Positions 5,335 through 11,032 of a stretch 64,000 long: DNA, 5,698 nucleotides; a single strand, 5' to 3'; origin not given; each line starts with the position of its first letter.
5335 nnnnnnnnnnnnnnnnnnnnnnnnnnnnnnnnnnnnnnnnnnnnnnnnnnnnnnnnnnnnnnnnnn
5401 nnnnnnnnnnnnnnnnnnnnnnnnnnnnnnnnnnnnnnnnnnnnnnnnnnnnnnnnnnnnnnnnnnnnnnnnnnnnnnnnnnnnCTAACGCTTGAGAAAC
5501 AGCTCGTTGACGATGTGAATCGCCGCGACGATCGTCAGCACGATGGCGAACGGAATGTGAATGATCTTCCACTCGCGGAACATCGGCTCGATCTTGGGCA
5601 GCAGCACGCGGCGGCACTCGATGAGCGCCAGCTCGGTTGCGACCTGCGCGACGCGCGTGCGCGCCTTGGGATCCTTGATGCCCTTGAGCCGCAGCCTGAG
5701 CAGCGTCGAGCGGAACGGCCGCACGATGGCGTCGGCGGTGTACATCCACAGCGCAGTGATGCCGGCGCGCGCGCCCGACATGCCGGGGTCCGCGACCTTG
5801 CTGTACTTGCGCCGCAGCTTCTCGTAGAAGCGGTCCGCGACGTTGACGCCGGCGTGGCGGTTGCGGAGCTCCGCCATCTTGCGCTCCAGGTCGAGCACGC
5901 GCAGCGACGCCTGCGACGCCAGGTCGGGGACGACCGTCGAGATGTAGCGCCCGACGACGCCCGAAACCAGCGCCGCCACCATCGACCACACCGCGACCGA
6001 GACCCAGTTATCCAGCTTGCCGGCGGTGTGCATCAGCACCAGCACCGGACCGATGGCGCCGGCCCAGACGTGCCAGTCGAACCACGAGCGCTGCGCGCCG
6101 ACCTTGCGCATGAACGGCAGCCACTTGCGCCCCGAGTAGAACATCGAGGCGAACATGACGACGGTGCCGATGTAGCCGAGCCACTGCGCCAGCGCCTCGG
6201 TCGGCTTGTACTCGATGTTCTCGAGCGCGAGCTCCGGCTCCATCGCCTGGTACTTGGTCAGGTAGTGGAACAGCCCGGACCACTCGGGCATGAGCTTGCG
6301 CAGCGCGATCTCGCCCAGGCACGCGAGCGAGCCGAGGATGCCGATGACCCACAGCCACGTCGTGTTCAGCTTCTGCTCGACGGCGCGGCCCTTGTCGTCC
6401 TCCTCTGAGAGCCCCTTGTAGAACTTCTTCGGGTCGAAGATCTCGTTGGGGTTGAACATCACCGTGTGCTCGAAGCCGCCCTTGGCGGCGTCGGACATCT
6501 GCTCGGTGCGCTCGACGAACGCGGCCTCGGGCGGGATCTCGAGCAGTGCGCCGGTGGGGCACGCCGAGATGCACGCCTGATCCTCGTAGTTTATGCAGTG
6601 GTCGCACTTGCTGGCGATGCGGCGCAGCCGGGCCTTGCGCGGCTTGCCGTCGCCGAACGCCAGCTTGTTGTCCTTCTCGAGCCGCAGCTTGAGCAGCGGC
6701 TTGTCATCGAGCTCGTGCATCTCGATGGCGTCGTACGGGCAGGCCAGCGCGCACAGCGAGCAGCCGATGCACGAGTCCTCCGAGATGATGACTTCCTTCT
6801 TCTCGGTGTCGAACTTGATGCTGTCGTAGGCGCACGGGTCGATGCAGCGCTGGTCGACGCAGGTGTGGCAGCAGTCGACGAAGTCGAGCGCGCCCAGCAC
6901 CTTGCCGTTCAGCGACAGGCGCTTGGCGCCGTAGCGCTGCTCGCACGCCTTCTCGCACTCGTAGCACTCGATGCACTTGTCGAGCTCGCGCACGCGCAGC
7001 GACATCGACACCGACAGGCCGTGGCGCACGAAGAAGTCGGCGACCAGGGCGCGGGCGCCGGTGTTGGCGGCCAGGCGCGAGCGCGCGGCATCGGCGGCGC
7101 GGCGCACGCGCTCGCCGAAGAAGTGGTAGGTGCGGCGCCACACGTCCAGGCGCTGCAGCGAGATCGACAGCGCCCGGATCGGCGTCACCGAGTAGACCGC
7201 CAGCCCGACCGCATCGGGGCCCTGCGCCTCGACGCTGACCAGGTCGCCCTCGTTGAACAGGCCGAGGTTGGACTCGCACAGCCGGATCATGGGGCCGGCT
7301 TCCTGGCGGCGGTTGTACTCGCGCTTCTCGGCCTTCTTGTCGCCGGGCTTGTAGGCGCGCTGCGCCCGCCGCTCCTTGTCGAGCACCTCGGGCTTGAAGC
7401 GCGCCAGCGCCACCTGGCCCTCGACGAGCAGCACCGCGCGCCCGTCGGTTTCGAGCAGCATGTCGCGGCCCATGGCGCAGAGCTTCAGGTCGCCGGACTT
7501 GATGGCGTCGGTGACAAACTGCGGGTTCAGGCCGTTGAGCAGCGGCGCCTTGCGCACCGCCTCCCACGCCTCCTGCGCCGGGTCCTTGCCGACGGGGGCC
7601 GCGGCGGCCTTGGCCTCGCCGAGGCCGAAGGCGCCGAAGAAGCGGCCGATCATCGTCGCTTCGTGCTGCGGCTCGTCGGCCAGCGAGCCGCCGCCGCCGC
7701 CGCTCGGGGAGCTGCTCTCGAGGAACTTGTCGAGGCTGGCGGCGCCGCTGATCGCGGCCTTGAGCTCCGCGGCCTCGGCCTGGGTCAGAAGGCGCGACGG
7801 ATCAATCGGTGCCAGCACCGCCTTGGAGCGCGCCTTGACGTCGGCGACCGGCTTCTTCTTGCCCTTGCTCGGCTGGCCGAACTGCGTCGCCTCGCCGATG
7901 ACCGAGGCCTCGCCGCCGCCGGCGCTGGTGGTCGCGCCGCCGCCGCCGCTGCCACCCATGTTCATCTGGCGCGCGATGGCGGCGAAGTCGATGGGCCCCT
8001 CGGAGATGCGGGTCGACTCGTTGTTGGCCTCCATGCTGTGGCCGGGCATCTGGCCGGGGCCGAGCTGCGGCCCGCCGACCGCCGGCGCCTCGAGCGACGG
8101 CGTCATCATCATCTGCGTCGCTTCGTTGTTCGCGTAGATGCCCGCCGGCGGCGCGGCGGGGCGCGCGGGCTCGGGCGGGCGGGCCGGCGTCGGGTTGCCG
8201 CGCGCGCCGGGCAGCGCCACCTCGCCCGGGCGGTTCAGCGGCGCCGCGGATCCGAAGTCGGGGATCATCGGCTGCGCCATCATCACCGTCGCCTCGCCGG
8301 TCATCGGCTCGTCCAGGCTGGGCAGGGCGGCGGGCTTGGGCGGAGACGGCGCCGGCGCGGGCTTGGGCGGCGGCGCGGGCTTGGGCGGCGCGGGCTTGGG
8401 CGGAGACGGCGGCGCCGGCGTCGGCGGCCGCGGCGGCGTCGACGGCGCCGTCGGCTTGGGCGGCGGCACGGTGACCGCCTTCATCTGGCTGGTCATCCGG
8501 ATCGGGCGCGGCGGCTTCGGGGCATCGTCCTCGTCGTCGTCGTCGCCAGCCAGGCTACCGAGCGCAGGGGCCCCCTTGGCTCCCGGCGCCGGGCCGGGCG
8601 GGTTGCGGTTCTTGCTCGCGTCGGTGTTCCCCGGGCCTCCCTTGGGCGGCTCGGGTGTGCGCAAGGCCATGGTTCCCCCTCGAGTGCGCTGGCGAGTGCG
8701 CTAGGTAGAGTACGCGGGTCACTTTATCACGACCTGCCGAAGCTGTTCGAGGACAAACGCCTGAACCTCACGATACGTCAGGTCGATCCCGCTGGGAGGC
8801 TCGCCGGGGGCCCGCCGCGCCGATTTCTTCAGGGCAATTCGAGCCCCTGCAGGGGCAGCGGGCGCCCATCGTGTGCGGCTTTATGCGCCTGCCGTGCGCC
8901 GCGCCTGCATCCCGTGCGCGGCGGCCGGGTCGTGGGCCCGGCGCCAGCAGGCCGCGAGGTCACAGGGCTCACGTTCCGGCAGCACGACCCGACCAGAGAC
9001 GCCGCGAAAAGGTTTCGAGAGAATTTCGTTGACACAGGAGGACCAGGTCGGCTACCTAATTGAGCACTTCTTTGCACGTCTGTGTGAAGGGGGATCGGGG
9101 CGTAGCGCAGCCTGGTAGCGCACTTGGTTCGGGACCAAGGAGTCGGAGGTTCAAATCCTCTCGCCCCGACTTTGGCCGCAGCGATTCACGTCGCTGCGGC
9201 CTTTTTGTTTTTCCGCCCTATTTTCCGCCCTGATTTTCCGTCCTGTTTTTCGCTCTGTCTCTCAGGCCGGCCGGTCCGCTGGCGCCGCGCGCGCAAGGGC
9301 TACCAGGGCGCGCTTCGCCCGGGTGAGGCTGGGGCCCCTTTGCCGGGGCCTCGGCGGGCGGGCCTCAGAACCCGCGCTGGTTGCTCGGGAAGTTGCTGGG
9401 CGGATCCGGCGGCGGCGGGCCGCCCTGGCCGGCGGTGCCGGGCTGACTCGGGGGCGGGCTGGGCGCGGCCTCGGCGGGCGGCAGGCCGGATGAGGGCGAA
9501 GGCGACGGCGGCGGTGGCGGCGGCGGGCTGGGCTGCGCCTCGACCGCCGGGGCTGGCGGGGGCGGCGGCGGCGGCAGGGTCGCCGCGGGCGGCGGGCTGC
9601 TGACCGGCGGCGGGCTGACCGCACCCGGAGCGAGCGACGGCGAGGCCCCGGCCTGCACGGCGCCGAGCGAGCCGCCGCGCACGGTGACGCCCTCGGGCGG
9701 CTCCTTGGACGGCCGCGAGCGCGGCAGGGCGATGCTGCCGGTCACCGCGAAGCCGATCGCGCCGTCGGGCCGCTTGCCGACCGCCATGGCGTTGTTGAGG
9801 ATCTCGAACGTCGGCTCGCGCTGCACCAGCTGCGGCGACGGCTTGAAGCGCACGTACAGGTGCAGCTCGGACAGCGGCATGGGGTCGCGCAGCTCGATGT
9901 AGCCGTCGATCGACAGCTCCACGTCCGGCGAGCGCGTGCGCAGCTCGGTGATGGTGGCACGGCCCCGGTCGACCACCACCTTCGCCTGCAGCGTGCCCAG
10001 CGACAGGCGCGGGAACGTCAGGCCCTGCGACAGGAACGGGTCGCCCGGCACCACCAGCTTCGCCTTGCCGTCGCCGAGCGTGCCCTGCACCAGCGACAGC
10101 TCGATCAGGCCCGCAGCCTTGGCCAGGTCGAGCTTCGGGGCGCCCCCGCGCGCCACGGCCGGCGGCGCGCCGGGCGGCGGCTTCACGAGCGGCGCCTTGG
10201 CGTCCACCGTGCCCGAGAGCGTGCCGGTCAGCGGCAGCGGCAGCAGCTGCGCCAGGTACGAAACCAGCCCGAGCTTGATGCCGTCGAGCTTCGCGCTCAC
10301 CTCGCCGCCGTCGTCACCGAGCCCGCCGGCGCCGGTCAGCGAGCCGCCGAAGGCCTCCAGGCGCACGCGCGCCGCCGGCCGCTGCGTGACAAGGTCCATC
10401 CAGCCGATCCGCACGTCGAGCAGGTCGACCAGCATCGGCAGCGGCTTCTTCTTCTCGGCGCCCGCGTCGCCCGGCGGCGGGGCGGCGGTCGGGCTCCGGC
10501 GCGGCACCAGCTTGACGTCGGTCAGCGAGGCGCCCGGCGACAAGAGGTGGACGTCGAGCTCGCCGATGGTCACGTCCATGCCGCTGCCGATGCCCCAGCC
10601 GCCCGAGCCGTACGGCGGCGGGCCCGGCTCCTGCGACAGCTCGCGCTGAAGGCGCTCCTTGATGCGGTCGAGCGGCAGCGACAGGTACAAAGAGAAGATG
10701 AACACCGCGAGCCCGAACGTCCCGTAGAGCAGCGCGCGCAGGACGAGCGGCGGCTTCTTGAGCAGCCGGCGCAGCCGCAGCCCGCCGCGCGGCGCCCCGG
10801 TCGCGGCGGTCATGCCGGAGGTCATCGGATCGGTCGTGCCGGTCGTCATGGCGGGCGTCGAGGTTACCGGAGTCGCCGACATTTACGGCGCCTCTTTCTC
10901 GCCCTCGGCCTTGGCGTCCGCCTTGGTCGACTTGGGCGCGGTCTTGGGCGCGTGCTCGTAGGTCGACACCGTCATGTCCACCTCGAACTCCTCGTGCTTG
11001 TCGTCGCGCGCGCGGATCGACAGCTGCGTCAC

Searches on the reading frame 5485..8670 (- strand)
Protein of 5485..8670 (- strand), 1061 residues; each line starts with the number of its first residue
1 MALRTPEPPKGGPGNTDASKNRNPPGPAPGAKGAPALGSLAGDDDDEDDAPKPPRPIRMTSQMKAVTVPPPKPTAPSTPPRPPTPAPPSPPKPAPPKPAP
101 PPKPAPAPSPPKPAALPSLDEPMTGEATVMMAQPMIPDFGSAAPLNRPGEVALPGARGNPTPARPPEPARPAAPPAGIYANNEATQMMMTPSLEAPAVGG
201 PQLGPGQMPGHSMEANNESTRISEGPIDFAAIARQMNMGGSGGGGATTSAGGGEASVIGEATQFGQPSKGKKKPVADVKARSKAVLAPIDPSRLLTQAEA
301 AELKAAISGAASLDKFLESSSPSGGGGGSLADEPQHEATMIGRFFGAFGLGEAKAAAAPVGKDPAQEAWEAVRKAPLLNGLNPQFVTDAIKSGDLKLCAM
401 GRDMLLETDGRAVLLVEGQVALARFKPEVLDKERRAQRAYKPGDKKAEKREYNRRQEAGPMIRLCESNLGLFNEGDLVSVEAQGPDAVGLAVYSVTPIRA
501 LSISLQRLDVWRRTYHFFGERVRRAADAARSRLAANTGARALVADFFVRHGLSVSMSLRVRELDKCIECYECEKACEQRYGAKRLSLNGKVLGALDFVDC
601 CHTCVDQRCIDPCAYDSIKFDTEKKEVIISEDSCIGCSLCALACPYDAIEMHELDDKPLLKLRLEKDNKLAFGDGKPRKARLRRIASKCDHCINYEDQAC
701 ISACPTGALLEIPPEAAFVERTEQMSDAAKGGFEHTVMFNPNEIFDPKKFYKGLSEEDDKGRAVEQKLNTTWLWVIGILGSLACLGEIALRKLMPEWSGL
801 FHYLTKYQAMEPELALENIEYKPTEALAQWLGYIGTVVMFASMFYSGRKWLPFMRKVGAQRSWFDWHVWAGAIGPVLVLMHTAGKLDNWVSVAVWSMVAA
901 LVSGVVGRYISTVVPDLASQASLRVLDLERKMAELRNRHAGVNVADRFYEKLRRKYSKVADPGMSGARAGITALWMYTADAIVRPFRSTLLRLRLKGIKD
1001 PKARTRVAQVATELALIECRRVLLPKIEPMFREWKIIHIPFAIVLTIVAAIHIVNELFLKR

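Call 50: search_protein_families(library=pfam, proteins=[window:5485-8670:-], max_evalue=0.001)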
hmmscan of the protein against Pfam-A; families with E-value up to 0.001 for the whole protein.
window:5485-8670:- (1061 aa): 8 families
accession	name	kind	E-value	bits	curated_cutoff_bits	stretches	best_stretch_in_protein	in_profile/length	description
PF12838.12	Fer4_7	-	3.8e-10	40.5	27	2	633-708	1-52/52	4Fe-4S dicluster domain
PF00037.32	Fer4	-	7.5e-10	38.7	21.1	1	627-650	1-24/24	4Fe-4S binding domain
PF12837.12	Fer4_6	-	2.1e-09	37.3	25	1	629-649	4-24/24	4Fe-4S binding domain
PF13237.11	Fer4_10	-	8.2e-06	26.1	25.5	1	627-705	2-53/53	4Fe-4S dicluster domain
PF14697.11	Fer4_21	-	2.3e-05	24.9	35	1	601-651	8-59/59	4Fe-4S dicluster domain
PF13187.11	Fer4_9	-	3.8e-05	24.1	27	1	634-708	2-51/52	4Fe-4S dicluster domain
PF13484.11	Fer4_16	-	0.00019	22.6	30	1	634-694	2-61/66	4Fe-4S double cluster binding domain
PF12797.12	Fer4_2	-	0.00021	21.5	24.5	1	627-646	3-22/22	4Fe-4S binding domain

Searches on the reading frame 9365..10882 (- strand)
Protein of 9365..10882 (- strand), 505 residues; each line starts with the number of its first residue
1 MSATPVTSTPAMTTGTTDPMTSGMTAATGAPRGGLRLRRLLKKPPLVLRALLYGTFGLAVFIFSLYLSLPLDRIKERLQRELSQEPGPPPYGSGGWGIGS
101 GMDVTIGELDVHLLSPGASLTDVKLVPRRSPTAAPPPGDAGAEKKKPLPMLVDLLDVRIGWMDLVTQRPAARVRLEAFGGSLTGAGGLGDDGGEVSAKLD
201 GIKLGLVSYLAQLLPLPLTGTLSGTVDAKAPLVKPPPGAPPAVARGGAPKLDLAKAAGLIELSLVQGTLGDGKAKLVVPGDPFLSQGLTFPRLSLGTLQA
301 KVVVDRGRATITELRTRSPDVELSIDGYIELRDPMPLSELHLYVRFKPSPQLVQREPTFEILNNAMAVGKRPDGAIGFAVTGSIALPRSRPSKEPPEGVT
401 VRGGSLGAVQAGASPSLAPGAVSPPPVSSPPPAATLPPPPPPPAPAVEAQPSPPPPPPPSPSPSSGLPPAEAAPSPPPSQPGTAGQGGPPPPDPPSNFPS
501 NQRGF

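Call 50: search_protein_families(library=pfam, proteins=[window:9365-10882:-], max_evalue=0.001)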
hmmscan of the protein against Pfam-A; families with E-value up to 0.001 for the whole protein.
window:9365-10882:- (505 aa): 0 families

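Call 69: search_protein_families(library=ncbifam, proteins=[window:9365-10882:-], max_evalue=0.001)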
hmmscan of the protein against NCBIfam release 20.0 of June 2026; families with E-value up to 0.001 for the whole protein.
window:9365-10882:- (505 aa): 1 family
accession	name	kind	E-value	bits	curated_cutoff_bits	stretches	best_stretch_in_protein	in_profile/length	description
TIGR04411.1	T2SS_GspN_Lepto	equivalog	3.4e-39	135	50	1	48-387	3-278/280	type II secretion system protein GspN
